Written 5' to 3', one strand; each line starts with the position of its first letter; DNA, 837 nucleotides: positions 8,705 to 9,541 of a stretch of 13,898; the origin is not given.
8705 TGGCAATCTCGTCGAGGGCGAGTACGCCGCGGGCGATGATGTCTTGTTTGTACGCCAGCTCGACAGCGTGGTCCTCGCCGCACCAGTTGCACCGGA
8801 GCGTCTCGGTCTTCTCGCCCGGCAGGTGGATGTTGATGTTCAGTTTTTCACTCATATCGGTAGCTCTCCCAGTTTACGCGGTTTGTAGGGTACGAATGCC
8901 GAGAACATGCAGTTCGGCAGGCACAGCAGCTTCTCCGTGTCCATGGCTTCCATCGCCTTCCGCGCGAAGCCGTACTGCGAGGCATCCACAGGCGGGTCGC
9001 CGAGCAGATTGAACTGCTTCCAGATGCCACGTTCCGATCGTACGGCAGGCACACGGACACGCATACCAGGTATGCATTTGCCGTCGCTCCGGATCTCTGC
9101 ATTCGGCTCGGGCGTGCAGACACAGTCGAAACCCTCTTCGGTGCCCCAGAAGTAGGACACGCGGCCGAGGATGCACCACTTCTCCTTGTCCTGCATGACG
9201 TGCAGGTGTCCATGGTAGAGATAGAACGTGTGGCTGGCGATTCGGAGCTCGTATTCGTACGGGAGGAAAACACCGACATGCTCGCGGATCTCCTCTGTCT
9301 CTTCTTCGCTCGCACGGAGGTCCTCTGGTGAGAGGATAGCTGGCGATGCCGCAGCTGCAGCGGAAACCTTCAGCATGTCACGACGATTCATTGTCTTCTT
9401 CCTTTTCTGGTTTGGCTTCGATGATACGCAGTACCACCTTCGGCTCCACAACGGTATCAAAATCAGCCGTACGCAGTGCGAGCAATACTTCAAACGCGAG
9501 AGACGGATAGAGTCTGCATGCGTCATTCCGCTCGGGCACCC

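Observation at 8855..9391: Twin-arginine (Tat) signal peptide on a phage-like gene product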

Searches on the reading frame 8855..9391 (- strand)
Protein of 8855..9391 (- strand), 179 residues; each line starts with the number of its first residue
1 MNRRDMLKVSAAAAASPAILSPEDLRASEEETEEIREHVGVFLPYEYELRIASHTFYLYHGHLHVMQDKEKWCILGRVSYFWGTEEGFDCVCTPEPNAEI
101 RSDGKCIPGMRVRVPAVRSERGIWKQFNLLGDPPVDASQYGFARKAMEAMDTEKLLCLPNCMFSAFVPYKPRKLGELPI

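Call 5: search_protein_families(library=pfam, proteins=[window:8855-9391:-], max_evalue=0.01)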
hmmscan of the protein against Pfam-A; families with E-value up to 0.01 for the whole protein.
window:8855-9391:- (179 aa): 1 family
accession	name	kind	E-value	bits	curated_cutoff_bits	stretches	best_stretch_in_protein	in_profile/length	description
PF10518.14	TAT_signal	-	8.7e-05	22.7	22.7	1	1-18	2-19/21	TAT (twin-arginine translocation) pathway signal sequence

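Call 6: search_protein_families(library=ncbifam, proteins=[window:8855-9391:-], max_evalue=1)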
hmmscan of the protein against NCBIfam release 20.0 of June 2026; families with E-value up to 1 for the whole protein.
window:8855-9391:- (179 aa): 0 families

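Call 7: search_protein_families(library=phrogs, proteins=[window:8855-9391:-], max_evalue=0.01)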
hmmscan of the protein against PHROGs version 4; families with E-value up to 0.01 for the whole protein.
window:8855-9391:- (179 aa): 0 families

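Call 8: find_homologous_proteins(query=window:8855-9391:-, max_evalue=0.01)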
Query window:8855-9391:- (179 aa): 1 proteins with E <= 0.01 among 5 candidates.
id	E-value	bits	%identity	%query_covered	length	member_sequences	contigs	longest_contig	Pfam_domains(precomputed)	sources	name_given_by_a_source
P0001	4.2e-120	416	100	100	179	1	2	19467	-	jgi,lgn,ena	-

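Call 10: find_encoding_contigs(protein=P0001, flank=10000, max_places=6)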
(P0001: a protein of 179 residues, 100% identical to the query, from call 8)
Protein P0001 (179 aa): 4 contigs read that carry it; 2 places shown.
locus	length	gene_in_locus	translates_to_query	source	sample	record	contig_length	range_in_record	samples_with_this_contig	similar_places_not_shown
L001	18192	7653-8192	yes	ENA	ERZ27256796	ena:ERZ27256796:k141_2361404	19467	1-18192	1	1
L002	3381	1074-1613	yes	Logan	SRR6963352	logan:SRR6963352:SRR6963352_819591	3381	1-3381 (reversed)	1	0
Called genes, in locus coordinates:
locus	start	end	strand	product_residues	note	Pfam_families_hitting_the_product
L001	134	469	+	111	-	-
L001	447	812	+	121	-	-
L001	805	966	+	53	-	-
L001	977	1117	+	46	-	-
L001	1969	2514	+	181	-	-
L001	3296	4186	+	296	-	-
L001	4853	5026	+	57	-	-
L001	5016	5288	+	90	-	-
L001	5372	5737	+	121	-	-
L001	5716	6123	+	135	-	-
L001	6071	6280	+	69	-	-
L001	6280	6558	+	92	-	-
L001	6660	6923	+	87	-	-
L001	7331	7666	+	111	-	-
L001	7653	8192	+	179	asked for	-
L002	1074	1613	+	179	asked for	-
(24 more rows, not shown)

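Call 11: search_dna_similar(query=window:8855-9391:-, collection=phages, mode=protein, max_evalue=1)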
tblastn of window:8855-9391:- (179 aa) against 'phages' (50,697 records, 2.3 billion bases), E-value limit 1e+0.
No match.

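Call 12: search_solved_structures(query=window:8855-9391:-, max_evalue=10)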
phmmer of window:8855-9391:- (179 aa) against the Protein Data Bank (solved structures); distinct sequences matched with E-value up to 10: 5.
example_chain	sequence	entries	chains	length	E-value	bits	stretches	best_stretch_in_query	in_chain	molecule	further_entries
7mcd_A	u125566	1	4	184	1.8e-05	27.8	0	6-45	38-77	AI-designed TIM-barrel F15C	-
5g1x_B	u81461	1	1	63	0.48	13.4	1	121-151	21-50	N-MYC PROTO-ONCOGENE PROTEIN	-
7ztl_B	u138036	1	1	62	0.6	13.1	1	121-149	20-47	N-myc proto-oncogene protein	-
2bo2_A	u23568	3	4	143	0.88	12.6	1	75-95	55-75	EGF-LIKE MODULE CONTAINING MUCIN-LIKE HORMONE RECEPTOR-LIKE 2 PRECURSOR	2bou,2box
7do4_A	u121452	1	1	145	0.95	12.5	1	75-95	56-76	Isoform 2 of Adhesion G protein-coupled receptor E5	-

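Call 13: find_related_loci(query=window:8855-9391:-, collection=viral_contigs, flank=10000)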
Query window:8855-9391:- (179 aa) in viral_contigs; peptide patterns used: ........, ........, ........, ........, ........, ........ (x = any residue, [..] = any of these).
15 stretches matched a pattern; 4 encode a relative of the query (tblastn E <= 1e-3); 4 distinct loci.
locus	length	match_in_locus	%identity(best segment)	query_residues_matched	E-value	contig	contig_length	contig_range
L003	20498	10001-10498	29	1-177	2e-9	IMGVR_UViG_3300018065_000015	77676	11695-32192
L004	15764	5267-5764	29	1-177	2e-9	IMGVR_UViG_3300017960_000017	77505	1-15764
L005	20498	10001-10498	29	1-177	2e-9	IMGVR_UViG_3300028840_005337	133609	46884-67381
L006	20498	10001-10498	29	1-177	2e-9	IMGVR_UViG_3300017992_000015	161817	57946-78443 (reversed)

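Call 16: search_protein_representatives(protein=window:8855-9391:-)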
Query: 179 residues. Proteins with E-value up to 0.001 (for the whole library): 2; up to 1e-10: 1; up to 1e-30: 1. The best 2 are listed.
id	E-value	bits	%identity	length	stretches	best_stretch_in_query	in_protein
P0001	1.3e-120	416.2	100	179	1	1-179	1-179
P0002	1.1e-04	38.3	40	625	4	16-51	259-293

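Call 21: find_homologous_proteins(query=A1, max_evalue=0.1)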
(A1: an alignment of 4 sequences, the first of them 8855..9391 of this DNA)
Query A1 (4 sequences) (179 aa, profile of the alignment): 2 proteins with E <= 0.1 among 1220 candidates.
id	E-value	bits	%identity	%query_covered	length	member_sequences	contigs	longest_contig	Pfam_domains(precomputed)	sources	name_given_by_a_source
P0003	8.6e-96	336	29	99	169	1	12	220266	PF10518.15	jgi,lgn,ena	-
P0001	1.3e-74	267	100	100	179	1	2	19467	-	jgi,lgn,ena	-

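Call 22: find_encoding_contigs(protein=P0003, flank=10000, max_places=4)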
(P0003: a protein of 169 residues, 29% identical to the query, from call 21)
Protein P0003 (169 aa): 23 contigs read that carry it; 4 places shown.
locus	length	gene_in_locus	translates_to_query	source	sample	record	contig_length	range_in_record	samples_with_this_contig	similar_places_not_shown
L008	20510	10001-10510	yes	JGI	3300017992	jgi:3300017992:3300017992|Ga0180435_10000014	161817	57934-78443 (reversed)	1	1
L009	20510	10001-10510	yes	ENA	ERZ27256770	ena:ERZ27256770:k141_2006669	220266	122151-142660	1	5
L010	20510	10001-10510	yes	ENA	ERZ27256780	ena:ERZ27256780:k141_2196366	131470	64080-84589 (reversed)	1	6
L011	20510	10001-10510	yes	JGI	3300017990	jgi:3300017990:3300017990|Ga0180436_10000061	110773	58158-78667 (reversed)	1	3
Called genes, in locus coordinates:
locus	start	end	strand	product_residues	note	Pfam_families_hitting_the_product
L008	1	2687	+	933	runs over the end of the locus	-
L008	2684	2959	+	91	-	-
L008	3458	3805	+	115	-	-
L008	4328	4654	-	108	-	-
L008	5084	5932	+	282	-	-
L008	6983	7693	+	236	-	PF17338:GP88, PF23872:DUF7227 (faint)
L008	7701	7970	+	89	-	-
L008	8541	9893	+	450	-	-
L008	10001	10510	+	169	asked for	PF10518:TAT_signal (faint)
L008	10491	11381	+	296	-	PF04055:Radical_SAM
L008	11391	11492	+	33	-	-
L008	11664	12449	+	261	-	PF25283:DUF7873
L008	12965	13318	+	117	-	-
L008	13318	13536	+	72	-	-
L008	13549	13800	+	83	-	-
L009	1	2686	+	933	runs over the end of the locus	-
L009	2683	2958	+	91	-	-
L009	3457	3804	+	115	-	-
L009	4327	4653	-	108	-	-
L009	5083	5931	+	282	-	-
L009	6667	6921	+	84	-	-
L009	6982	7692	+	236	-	PF17338:GP88, PF23872:DUF7227 (faint)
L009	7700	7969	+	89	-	-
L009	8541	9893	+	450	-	-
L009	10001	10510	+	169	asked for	PF10518:TAT_signal (faint)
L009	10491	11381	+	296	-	PF04055:Radical_SAM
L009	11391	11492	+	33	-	-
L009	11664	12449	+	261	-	PF25283:DUF7873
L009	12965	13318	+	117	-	-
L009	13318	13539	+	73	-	-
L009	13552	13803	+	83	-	-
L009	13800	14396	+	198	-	-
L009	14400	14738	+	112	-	-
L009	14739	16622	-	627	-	PF05876:GpA_ATPase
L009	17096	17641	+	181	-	-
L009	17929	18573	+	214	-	-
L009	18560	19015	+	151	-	-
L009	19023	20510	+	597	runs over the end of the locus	PF13589:HATPase_c_3 (weak)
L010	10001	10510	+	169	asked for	PF10518:TAT_signal (faint)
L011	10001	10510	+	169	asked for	PF10518:TAT_signal (faint)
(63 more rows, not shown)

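Call 26: predict_structure(alignment_id=A1)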
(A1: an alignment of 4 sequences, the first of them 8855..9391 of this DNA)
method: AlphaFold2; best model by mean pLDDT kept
length: 179 residues; sequences in the alignment: 4
mean_pLDDT: 31.9   pTM: 0.26
mean pLDDT of the five models: 31.9, 29.7, 29.6, 29.5, 28.7
residues with pLDDT >= 90: 0; 70-90: 0; 50-70: 2; < 50: 177
segments of 3 or more residues with pLDDT < 50: 1-28, 31-179
pLDDT, mean of each block of 10 residues (from residue 1): 28 26 40 40 31 35 28 34 44 32 29 32 40 30 32 25 23 24
secondary structure, 60 per line:
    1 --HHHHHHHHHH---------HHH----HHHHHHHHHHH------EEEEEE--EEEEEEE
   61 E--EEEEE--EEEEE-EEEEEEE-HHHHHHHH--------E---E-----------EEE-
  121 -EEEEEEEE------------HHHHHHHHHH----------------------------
elements in order: H3-12 H29-39 E46-51 E54-61 E64-68 E71-75 E77-83 H85-92 E117-119 E122-129 H142-151

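Call 36: find_related_loci(query=A2, collection=metagenome_contigs, flank=4000)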
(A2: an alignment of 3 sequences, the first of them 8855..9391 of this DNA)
Query A2 (179 aa) in metagenome_contigs; peptide patterns used: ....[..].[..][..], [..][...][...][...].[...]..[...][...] (x = any residue, [..] = any of these).
599 stretches matched a pattern (row limit reached: there are more); 4 encode a relative of the query (tblastn E <= 1e-3); 4 distinct loci.
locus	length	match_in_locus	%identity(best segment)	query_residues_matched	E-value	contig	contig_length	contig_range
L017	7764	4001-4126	52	1-42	2e-7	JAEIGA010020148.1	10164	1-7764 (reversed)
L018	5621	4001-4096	56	1-32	9e-7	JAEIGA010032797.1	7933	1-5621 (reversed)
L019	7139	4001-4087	62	1-29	1e-6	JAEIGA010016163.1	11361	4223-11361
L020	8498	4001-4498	29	1-177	9e-10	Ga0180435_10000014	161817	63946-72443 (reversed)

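Call 39: search_protein_families(library=pfam, proteins=[P0003, L017:4001-4747:+, window:8855-9310:-], max_evalue=10)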
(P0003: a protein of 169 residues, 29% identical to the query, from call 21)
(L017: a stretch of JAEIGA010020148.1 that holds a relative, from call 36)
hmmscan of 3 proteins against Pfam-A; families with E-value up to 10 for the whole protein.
P0003 (169 aa): 2 families
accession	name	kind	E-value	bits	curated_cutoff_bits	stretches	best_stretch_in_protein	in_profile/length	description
PF10518.14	TAT_signal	-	1.5e-05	25.1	22.7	1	1-18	2-19/21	TAT (twin-arginine translocation) pathway signal sequence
PF03734.19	YkuD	-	0.023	15.7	23.4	1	77-125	12-60/146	L,D-transpeptidase catalytic domain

L017:4001-4747:+ (249 aa): 5 families
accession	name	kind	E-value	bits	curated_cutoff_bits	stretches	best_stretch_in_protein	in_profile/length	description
PF02585.22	PIG-L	-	2.5e-29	102.8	28.2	1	40-159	1-127/129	GlcNAc-PI de-N-acetylase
PF10518.14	TAT_signal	-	0.00093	19.5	22.7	1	1-19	2-20/21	TAT (twin-arginine translocation) pathway signal sequence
PF03054.22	tRNA_Me_trans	-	0.02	15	20.6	1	57-122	17-83/202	tRNA methyl transferase HUP domain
PF13380.12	CoA_binding_2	-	0.022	15.6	22.8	1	37-76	1-39/116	CoA binding domain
PF13579.12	Glyco_trans_4_4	-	0.03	15.1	29.7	1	53-143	7-80/158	Glycosyl transferase 4-like domain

window:8855-9310:- (152 aa): 1 family
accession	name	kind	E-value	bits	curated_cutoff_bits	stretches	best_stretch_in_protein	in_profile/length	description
PF11058.13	Ral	-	0.2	11.7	25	1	41-87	6-50/66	Antirestriction protein Ral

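Call 48: find_related_loci(query=A3, collection=genome_contigs, flank=5000)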
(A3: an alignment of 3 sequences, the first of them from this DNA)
Query A3 (152 aa) in genome_contigs; peptide patterns used: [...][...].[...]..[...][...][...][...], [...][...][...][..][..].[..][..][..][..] (x = any residue, [..] = any of these).
258 stretches matched a pattern, but none encodes a relative of the query by tblastn (E <= 1e-3).

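Call 49: find_related_loci(query=A3, collection=viral_contigs, flank=5000)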
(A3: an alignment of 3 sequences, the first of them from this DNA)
Query A3 (152 aa) in viral_contigs; peptide patterns used: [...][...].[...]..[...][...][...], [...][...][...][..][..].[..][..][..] (x = any residue, [..] = any of these).
105 stretches matched a pattern, but none encodes a relative of the query by tblastn (E <= 1e-3).

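Call 52: search_solved_structures(query=A3, max_evalue=10)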
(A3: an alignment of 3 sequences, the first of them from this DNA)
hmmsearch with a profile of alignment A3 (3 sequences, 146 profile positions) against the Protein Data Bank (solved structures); distinct sequences matched with E-value up to 10: 2.
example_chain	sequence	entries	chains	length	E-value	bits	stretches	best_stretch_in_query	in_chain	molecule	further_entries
9vzu_A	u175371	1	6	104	0.79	12.8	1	60-93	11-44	Extracellular cystatin-like protease inhibitor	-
2cf2_C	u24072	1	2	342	1.4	11.9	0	110-141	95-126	FATTY ACID SYNTHASE, DH DOMAIN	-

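Call 53: search_protein_families(library=padloc, proteins=[window:8855-9391:-, P0003], max_evalue=0.1)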
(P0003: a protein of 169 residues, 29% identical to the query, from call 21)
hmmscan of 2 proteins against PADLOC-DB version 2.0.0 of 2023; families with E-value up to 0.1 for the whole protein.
window:8855-9391:- (179 aa): 1 family
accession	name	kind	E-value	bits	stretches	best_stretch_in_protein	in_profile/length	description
PDLC02646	DrmMI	-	0.074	9.1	1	86-138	627-678/792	DrmMI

P0003 (169 aa): 0 families

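Call 63: search_dna_similar(query=L009:14742-16622:-, collection=phages, mode=protein, max_evalue=1e-10, max_rows=15)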
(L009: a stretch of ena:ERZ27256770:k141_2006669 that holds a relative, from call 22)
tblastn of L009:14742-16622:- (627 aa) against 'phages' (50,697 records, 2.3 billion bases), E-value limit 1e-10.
Records with a match: 108; places in all: 108; records where one place covers at least 80% of the query: 10.
Best place of each record, by identity: <60% 108.
By first word of the organism name: Bacillus 89; Staphylococcus 7; Vibrio 3; Lysinibacillus 2; Salmonella 1; Geobacillus 1; Exiguobacterium 1; Pectobacterium 1; Mammaliicoccus 1; Phage 1; and 1 more.
By host as written in the record: Bacillus subtilis 12; Bacillus pumilus BL8 11; - 9; Bacillus cereus 9; Bacillus thuringiensis subsp. kurstaki 7; Bacillus pumilus BL-8 6; Bacillus anthracis Sterne 4; Bacillus sp. 4; and 30 more.
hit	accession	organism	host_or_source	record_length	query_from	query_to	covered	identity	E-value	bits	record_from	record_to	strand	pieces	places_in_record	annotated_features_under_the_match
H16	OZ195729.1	Vibrio phage D69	Seawater and oysters mix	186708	93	598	81%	27.9%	1e-41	168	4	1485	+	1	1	terminase large subunit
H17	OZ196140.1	Vibrio phage D181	Seawater and oysters mix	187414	93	598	81%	27.9%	1e-41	168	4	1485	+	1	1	terminase large subunit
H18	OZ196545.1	Vibrio phage D148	Seawater and oysters mix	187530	93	598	81%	27.9%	1e-41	168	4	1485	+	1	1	terminase large subunit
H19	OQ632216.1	Salmonella phage Arash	Salmonella enterica subsp. enterica ...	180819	62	486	68%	31.6%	2e-48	189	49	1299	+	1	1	large terminase subunit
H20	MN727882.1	Geobacillus phage GBK1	Geobacillus kaustophilus ATCC 8005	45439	62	522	74%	26.5%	2e-25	118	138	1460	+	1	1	terminase large subunit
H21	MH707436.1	Bacillus phage BSP36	Bacillus subtilis KCCM 11780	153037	110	579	75%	25.5%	1e-13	81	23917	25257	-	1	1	putative terminase large subunit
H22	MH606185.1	Bacillus phage BSP38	Bacillus subtilis KCCM 12052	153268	110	579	75%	25.5%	1e-11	74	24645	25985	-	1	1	putative terminase large subunit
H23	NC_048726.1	Bacillus phage BSP38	Bacillus subtilis KCCM 12052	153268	110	579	75%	25.5%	1e-11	74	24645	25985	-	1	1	terminase large subunit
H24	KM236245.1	Bacillus phage Mater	Bacillus megaterium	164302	110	579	75%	24.6%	8e-12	75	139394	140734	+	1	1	large terminase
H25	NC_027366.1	Bacillus phage Mater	Bacillus megaterium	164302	110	579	75%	24.6%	8e-12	75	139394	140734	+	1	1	terminase large subunit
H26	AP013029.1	Bacillus phage phiNIT1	Bacillus subtilis (natto)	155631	109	589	77%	24.0%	3e-11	73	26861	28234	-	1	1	orf589: putative terminase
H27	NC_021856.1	Bacillus phage phiNIT1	Bacillus subtilis (natto)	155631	109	589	77%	24.0%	3e-11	73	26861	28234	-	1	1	orf589: terminase large subunit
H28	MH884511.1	Exiguobacterium phage vB_EalM-132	Exiguobacterium alkaliphilum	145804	62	568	81%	22.6%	2e-13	80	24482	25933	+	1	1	tail assembly protein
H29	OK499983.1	Bacillus phage vB_BanH_McCartney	Bacillus anthracis Sterne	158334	110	579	75%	24.3%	4e-12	76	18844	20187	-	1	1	terminase large subunit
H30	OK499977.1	Bacillus phage vB_BanH_Emiliahah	Bacillus anthracis Sterne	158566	110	579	75%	24.1%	9e-12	75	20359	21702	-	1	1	terminase large subunit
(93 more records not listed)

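Call 67: search_protein_families(library=ncbifam, proteins=[P0003, L017:4001-4747:+], max_evalue=10)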
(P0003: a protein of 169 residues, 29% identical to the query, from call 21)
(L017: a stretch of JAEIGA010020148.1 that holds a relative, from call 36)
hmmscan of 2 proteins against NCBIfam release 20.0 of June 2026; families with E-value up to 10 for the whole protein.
P0003 (169 aa): 1 family
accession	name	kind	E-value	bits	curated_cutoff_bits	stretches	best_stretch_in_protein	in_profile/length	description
TIGR01409.1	TAT_signal_seq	domain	0.0014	18.9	16.7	1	2-23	2-27/29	twin-arginine translocation signal domain-containing protein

L017:4001-4747:+ (249 aa): 7 families
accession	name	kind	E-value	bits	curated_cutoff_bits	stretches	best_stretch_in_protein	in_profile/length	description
TIGR04001.1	thiol_BshB1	equivalog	2e-26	93.1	182.5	1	38-212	3-181/226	bacillithiol biosynthesis deacetylase BshB1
TIGR04000.1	thiol_BshB2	equivalog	6.2e-18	65.2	195.25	1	37-210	1-185/217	bacillithiol biosynthesis deacetylase BshB2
NF002557.0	PRK02122.1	subfamily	1.2e-07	30.2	384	2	32-79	366-413/653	glucosamine-6-phosphate deaminase-like protein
TIGR03446.1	mycothiol_Mca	equivalog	7.7e-07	29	277.15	1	39-113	3-84/283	mycothiol conjugate amidase Mca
TIGR03445.1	mycothiol_MshB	equivalog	0.0024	17.8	224.35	1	40-104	1-74/284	N-acetyl-1-D-myo-inositol-2-amino-2-deoxy-alpha-D-glucopyranoside deacetylase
NF001138.1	PRK00143.1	equivalog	0.073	12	284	1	57-117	16-74/345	tRNA 2-thiouridine(34) synthase MnmA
TIGR01409.1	TAT_signal_seq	domain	0.12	12.8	16.7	1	2-22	2-21/29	twin-arginine translocation signal domain-containing protein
